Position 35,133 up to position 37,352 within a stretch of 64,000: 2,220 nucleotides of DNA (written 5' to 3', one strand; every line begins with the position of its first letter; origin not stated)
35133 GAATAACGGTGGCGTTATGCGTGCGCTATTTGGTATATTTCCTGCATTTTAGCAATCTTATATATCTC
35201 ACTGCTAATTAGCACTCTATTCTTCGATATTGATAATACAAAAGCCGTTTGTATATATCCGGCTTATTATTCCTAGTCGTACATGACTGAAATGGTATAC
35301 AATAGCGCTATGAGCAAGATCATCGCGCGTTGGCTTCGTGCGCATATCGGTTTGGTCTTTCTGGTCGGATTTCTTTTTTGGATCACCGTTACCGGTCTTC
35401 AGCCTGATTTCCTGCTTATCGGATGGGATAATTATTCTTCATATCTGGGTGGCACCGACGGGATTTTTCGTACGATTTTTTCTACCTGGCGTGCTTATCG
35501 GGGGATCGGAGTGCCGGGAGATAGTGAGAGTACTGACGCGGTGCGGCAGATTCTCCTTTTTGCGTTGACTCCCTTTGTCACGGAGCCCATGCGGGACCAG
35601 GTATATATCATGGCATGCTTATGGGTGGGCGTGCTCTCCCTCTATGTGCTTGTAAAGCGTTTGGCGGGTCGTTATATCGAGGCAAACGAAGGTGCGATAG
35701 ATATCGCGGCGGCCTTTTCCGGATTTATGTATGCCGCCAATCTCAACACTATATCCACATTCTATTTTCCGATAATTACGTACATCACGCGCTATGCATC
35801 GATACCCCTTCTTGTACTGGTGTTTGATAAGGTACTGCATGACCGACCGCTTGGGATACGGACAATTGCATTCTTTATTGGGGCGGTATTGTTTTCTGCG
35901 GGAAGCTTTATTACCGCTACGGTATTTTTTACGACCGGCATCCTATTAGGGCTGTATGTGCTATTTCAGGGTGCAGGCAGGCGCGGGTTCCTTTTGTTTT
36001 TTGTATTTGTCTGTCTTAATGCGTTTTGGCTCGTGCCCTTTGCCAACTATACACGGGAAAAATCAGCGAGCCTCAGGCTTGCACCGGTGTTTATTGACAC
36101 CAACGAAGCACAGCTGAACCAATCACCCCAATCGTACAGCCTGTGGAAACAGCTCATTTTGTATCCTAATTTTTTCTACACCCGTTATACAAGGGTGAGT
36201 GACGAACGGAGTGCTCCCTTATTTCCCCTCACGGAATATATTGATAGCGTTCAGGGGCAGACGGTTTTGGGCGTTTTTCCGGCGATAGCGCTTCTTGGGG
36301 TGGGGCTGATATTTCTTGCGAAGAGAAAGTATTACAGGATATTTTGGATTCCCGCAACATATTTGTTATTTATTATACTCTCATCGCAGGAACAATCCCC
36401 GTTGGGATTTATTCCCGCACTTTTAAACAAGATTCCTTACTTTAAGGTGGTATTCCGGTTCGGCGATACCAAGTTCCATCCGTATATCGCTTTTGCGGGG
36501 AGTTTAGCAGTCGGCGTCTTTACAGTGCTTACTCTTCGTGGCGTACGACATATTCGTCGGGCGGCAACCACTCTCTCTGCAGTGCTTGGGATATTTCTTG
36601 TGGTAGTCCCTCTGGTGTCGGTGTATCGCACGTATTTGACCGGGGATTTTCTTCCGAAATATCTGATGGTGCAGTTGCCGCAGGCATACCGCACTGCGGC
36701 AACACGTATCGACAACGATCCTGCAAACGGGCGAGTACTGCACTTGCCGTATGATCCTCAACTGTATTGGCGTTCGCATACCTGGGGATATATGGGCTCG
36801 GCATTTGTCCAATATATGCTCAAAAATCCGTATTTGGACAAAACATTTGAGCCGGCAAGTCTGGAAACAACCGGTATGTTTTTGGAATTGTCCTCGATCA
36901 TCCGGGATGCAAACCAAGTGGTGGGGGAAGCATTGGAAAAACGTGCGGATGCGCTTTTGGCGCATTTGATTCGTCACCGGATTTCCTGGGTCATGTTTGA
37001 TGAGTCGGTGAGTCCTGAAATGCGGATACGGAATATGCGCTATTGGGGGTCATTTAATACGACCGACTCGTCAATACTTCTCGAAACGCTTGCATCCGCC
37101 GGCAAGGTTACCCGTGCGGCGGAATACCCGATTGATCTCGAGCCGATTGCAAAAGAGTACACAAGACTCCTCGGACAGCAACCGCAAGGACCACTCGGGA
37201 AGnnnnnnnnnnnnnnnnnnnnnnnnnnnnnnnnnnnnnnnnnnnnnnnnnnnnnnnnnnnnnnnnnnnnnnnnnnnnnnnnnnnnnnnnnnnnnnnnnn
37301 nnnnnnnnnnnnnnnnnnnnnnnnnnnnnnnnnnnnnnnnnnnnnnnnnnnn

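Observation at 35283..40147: Convergently overlapping GT-C-like giant membrane protein and GT2 synthase: candidate surface-protein glycosylation module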

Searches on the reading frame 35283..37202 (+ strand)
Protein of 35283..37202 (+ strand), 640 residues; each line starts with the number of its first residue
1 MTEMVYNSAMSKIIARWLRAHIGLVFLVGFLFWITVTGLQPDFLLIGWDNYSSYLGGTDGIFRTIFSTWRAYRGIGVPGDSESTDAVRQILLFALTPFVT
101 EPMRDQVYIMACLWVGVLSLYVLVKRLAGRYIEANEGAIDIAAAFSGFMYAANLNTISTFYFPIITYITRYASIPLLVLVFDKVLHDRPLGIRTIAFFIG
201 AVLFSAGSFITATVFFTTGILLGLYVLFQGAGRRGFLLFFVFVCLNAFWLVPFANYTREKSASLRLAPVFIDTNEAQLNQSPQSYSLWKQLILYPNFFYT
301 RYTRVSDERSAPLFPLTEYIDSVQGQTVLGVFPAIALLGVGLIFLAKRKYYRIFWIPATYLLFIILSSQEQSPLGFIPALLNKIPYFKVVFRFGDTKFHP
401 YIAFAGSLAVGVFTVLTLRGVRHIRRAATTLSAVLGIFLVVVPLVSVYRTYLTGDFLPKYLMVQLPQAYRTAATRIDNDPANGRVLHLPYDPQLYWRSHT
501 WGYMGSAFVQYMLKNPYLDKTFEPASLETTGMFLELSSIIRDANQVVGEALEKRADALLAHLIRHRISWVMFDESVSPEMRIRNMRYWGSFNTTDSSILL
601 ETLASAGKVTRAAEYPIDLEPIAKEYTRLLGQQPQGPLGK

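Call 28: predict_structure(alignment_id=A2)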
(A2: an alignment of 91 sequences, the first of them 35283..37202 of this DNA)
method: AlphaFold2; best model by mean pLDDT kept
length: 640 residues; sequences in the alignment: 91
mean_pLDDT: 92.7   pTM: 0.94
mean pLDDT of the five models: 92.7, 91.9, 91.8, 91.3, 90.8
residues with pLDDT >= 90: 512; 70-90: 104; 50-70: 24; < 50: 0
segments of 3 or more residues with pLDDT < 50: none
pLDDT, mean of each block of 10 residues (from residue 1): 79 95 98 97 85 77 76 69 91 95 95 99 98 96 98 97 94 99 96 97 96 94 97 97 96 86 73 66 93 94 97 96 98 98 95 98 94 88 80 87 98 97 94 95 97 94 96 96 94 92 92 91 84 96 97 98 97 97 95 97 98 97 96 94
secondary structure, 60 per line:
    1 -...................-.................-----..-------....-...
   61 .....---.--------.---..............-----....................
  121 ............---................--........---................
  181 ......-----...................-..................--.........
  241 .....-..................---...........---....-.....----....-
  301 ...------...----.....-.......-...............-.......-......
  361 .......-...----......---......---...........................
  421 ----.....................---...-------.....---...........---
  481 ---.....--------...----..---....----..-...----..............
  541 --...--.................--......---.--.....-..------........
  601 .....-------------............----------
elements in order: H2-20 H22-38 H53-56 H58-65 H82-95 H101-132 H136-151 H154-161 H165-186 H192-210 H212-229 H232-245 H247-264 H268-278 H282-285 H287-291 H296-299 E301-303 E310-312 H317-321 H323-329 H331-345 H347-353 H355-367 H376-381 H385-390 H394-420 H425-445 H467-477 E484-488 E497-499 H509-512 H527-540 H548-564 E567-572 H593-605 H619-630

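Call 32: fold_search(model_id=the predicted structure, library=pdb)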
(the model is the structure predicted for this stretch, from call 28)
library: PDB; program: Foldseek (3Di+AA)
matches with E <= 10: 344; with E <= 0.001: 1
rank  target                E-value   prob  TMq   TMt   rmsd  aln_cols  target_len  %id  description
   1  5gmy_A                6.1e-04  1.00  0.34  0.27  13.5       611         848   12  Crystal structure of the Archaeoglobus fulgidus oligosaccharyltransferase (O29867_ARCFU) tethered with an acceptor pep (released 2017-02-01)
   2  6t1z                  2.4e-02  0.33  0.12  0.16  22.1       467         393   12  LmrP from L. lactis, in an outward-open conformation, bound to Hoechst 33342 (released 2020-07-29)
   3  6m20_C                5.3e-02  0.12  0.09  0.11  27.4       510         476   12  Crystal structure of Plasmodium falciparum hexose transporter PfHT1 bound with glucose (released 2020-09-09)
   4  7zlh_A                5.5e-02  0.98  0.41  0.41  11.6       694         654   10  Cryo-EM structure of C-mannosyltransferase CeDPY19, in apo state, bound to CMT2-Fab and anti-Fab nanobody (released 2023-01-11)
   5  6rw3_A                5.7e-02  0.13  0.10  0.12  26.2       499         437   12  The molecular basis for sugar import in malaria parasites. (released 2020-01-29)
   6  6rw3_C                6.0e-02  0.13  0.09  0.12  26.2       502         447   12  The molecular basis for sugar import in malaria parasites. (released 2020-01-29)
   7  7zli_A                6.5e-02  0.99  0.43  0.42  11.5       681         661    8  Cryo-EM structure of C-mannosyltransferase CeDPY19, in complex with Dol25-P-Man and bound to CMT2-Fab and anti-Fab nan (released 2023-01-11)
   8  7bvc_B                6.5e-02  0.93  0.33  0.22  22.0       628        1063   12  Cryo-EM structure of Mycobacterium smegmatis arabinosyltransferase EmbA-EmbB-AcpM2 in complex with ethambutol (released 2020-04-29)
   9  5f15                  6.5e-02  0.80  0.25  0.28  21.2       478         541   14  Crystal Structure of ArnT from Cupriavidus metallidurans bound to Undecaprenyl phosphate (released 2016-02-17)
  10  8zkn_A                8.1e-02  0.15  0.10  0.13  21.7       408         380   14  CryoEM structure of Thyroid Hormone Transporter MCT8 bound with silychristin (released 2025-04-02)
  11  8fq9                  9.6e-02  0.16  0.12  0.15  27.5       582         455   13  Crystal structure of a ligand-bound cation-site mutant D55C of a melibiose transporter (released 2024-06-05)
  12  6m20_B                1.0e-01  0.09  0.09  0.11  25.1       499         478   11  Crystal structure of Plasmodium falciparum hexose transporter PfHT1 bound with glucose (released 2020-09-09)
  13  7zlg_A                1.1e-01  0.90  0.39  0.38  11.1       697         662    9  Cryo-EM structure of C-mannosyltransferase CeDPY19, in complex with acceptor peptide and bound to CMT2-Fab and anti-Fa (released 2023-01-11)
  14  9ntc                  1.1e-01  0.12  0.10  0.12  25.6       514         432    9  Structure of Synaptic Vesicle Protein 2A Bound to Brivaracetam and UCB1244283 (released 2025-09-10)
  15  6rw3_D                1.2e-01  0.11  0.10  0.13  25.5       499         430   12  The molecular basis for sugar import in malaria parasites. (released 2020-01-29)
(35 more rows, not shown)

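Call 77: search_protein_representatives(protein=window:35283-37202:+)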
Query: 640 residues. Proteins with E-value up to 0.001 (for the whole library): 1182; up to 1e-10: 980; up to 1e-30: 186. The best 150 are listed.
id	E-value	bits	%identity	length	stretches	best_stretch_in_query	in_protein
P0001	0.0e+00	1435.5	100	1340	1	1-640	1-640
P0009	6.3e-239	811.3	56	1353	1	3-639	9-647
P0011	4.9e-226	768.7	54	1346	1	4-639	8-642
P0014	2.5e-198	677.2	52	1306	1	14-611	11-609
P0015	4.6e-184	630.1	47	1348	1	18-640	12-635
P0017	1.2e-151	523.0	44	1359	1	16-623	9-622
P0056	1.8e-145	502.6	41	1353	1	16-621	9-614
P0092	2.4e-142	492.3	41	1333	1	16-618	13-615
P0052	1.4e-136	473.1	43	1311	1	17-607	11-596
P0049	2.0e-136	472.7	40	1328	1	16-624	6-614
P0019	5.9e-136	471.1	40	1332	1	18-616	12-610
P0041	1.0e-135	470.3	40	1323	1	24-627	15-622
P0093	1.7e-135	469.6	39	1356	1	18-626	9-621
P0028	2.4e-135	469.1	39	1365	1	22-629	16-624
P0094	6.2e-135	467.7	40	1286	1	16-608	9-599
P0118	1.9e-114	400.1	37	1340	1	18-617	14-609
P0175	7.8e-42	160.2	30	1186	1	9-531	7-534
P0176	2.3e-41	158.6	27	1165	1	10-552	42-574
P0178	4.4e-40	154.4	29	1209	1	24-538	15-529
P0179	3.0e-39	151.6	27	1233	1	17-551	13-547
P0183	3.1e-37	145.0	26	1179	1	26-593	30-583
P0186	6.6e-36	140.6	30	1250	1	26-576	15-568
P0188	1.2e-35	139.7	25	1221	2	16-546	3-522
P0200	6.7e-34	134.0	27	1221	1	21-526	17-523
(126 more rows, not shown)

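Call 78: search_protein_families(library=pfam, proteins=[P0175, P0176, P0178, P0179, P0183, P0186, P0188, P0200], max_evalue=0.001)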
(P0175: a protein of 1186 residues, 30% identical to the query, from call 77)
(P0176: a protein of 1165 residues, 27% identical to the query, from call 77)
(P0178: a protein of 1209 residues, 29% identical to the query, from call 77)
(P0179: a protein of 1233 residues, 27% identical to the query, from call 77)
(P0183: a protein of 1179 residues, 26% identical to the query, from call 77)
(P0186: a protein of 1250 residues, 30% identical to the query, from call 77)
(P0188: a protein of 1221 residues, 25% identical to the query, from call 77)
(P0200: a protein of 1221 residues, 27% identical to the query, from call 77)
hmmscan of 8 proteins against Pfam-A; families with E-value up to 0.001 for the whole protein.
P0175 (1186 aa): 1 family
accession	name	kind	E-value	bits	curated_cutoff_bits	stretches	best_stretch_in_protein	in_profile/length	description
PF11847.13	GT-C_AftD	-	3.4e-06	25.7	26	1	344-521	287-460/661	Alpha-(1->3)-arabinofuranosyltransferase, N-terminal GT-C domain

P0176 (1165 aa): 0 families

P0178 (1209 aa): 1 family
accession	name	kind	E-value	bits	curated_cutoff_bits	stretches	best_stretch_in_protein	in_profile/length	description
PF11847.13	GT-C_AftD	-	6.3e-05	21.6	26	1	420-493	377-444/661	Alpha-(1->3)-arabinofuranosyltransferase, N-terminal GT-C domain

P0179 (1233 aa): 0 families

P0183 (1179 aa): 2 families
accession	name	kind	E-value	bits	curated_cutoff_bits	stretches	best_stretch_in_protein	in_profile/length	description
PF20176.3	DUF6541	-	2.9e-06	26.3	29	1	525-605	564-644/646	Family of unknown function (DUF6541)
PF11847.13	GT-C_AftD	-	6.5e-05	21.5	26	1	436-563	380-506/661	Alpha-(1->3)-arabinofuranosyltransferase, N-terminal GT-C domain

P0186 (1250 aa): 0 families

P0188 (1221 aa): 1 family
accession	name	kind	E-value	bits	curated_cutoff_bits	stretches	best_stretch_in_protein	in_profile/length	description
PF11847.13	GT-C_AftD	-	3.7e-07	28.9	26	1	378-523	345-490/661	Alpha-(1->3)-arabinofuranosyltransferase, N-terminal GT-C domain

P0200 (1221 aa): 1 family
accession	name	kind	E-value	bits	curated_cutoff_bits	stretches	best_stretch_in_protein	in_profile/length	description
PF11847.13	GT-C_AftD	-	1.6e-06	26.8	26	1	65-571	36-520/661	Alpha-(1->3)-arabinofuranosyltransferase, N-terminal GT-C domain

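Call 84: search_solved_structures(query=A5, max_evalue=10, show_alignments=1)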
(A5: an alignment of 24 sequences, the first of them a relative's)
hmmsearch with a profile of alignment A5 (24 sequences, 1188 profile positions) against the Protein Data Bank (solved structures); distinct sequences matched with E-value up to 10: 6.
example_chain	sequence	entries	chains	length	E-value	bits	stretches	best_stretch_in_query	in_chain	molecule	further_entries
6w98_A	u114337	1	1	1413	7.5e-11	43.7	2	1094-1175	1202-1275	F5/8 type C domain-containing protein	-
6wbx_A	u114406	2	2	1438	7.9e-11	43.6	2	1095-1175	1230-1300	DUF3367 domain-containing protein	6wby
1op9_A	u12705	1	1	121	0.053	14.4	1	938-995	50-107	HL6 camel VHH fragment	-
3eba_A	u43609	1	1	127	0.065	14.1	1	938-995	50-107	CAbHul6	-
1d7m_A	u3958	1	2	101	2.7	8.8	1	830-915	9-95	CORTEXILLIN I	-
2pih_A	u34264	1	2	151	6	7.6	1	834-949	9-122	Protein ymcA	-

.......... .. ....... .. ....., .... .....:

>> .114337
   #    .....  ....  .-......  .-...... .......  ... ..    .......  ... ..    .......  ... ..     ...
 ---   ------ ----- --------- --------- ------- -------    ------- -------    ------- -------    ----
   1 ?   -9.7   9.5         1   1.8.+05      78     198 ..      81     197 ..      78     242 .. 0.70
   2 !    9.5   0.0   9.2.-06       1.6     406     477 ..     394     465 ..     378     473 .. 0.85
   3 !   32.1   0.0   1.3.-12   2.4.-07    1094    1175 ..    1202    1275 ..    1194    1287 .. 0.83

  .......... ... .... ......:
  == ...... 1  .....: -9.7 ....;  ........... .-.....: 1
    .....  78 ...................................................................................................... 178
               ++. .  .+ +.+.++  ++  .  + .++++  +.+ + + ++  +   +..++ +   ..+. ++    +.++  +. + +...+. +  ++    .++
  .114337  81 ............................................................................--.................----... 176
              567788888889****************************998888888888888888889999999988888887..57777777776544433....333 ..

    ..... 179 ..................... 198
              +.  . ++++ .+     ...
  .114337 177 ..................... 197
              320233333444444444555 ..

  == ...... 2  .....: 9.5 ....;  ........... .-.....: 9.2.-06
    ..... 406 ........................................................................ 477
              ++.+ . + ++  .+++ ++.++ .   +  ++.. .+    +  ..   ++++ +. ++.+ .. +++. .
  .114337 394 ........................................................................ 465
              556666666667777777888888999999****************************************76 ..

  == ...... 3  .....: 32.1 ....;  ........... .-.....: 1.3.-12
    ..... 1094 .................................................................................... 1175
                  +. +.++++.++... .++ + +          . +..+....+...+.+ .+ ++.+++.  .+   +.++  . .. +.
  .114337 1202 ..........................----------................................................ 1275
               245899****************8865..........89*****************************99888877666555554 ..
